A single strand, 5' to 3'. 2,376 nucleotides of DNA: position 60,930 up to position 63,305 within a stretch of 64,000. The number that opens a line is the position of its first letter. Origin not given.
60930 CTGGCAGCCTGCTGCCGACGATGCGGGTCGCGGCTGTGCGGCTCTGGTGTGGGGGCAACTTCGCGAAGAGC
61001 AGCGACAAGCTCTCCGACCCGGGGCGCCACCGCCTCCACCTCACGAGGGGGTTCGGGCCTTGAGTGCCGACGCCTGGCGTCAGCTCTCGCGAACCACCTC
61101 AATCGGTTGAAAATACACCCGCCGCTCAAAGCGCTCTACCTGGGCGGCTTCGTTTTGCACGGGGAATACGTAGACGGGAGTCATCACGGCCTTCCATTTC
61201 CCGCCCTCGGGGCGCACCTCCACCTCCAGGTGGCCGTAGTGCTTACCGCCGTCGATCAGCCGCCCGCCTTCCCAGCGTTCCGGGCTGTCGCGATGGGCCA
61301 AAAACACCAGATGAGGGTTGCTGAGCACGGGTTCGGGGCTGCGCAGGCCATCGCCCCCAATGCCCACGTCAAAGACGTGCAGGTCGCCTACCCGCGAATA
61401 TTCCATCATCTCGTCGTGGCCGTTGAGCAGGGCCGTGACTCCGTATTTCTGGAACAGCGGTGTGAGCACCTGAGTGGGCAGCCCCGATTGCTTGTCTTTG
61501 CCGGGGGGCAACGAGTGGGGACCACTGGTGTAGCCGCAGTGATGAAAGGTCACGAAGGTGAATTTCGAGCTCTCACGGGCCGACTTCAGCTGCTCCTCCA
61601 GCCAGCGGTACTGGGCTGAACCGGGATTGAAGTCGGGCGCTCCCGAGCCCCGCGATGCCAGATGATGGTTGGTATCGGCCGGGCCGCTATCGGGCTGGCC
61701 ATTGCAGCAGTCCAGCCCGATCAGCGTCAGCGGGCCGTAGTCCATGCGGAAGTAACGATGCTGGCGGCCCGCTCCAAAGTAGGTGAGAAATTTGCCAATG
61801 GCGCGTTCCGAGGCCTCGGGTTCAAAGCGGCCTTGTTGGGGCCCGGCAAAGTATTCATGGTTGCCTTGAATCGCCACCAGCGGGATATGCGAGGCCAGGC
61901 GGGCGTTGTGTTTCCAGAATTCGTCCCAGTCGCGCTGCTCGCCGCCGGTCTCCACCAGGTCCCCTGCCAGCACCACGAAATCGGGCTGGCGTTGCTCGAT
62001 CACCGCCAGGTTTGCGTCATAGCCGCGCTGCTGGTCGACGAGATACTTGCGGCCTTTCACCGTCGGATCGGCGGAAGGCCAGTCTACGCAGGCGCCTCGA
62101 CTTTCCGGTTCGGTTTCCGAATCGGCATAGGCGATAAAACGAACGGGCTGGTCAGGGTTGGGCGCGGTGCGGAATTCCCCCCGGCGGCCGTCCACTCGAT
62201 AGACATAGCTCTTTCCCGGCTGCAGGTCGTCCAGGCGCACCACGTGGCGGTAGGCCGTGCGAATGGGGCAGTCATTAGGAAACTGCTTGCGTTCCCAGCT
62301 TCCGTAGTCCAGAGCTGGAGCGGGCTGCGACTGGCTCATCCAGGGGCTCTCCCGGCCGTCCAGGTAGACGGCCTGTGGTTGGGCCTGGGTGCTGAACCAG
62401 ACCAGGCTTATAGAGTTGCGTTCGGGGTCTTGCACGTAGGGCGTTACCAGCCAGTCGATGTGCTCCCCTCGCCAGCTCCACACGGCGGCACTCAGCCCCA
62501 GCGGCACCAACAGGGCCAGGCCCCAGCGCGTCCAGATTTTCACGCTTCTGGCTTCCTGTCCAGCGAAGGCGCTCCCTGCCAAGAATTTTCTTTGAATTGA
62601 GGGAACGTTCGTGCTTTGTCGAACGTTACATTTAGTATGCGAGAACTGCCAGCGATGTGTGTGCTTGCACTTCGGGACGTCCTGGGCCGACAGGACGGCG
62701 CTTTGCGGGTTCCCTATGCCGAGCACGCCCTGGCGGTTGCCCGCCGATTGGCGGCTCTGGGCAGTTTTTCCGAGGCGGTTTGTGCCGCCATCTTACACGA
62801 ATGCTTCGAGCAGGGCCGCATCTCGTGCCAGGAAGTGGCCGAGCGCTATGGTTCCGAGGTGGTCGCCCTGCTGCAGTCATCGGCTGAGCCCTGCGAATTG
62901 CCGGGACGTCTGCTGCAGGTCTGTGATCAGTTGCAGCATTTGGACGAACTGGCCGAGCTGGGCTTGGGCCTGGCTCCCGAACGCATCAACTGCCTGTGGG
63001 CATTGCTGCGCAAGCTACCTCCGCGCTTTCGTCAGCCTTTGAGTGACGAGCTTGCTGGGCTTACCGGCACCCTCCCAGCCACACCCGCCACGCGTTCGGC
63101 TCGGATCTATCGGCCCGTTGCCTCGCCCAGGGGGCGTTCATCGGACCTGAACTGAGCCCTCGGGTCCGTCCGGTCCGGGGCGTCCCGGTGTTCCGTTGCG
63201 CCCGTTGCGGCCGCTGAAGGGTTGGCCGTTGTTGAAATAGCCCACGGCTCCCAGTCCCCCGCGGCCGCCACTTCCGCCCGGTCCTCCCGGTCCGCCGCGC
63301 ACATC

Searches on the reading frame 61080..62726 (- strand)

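Call 43: search_protein_families(library=pfam, proteins=[window:61080-62726:-], max_evalue=0.001)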
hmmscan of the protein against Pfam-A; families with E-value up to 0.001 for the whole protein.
window:61080-62726:- (548 aa): 2 families
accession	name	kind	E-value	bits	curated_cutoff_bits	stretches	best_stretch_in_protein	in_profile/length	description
PF00149.33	Metallophos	-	5.3e-14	53.5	21.5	1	237-438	16-188/191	Calcineurin-like phosphoesterase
PF16656.11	Pur_ac_phosph_N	-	6.4e-05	23.9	30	1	100-180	10-80/93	Purple acid Phosphatase, N-terminal domain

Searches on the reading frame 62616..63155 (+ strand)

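Call 43: search_protein_families(library=pfam, proteins=[window:62616-63155:+], max_evalue=0.001)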
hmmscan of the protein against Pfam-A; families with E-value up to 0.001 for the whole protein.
window:62616-63155:+ (179 aa): 1 family
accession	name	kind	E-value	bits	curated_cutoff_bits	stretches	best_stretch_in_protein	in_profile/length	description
PF13328.12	HD_4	-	2.3e-09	37.6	27.2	1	30-89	16-74/156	HD domain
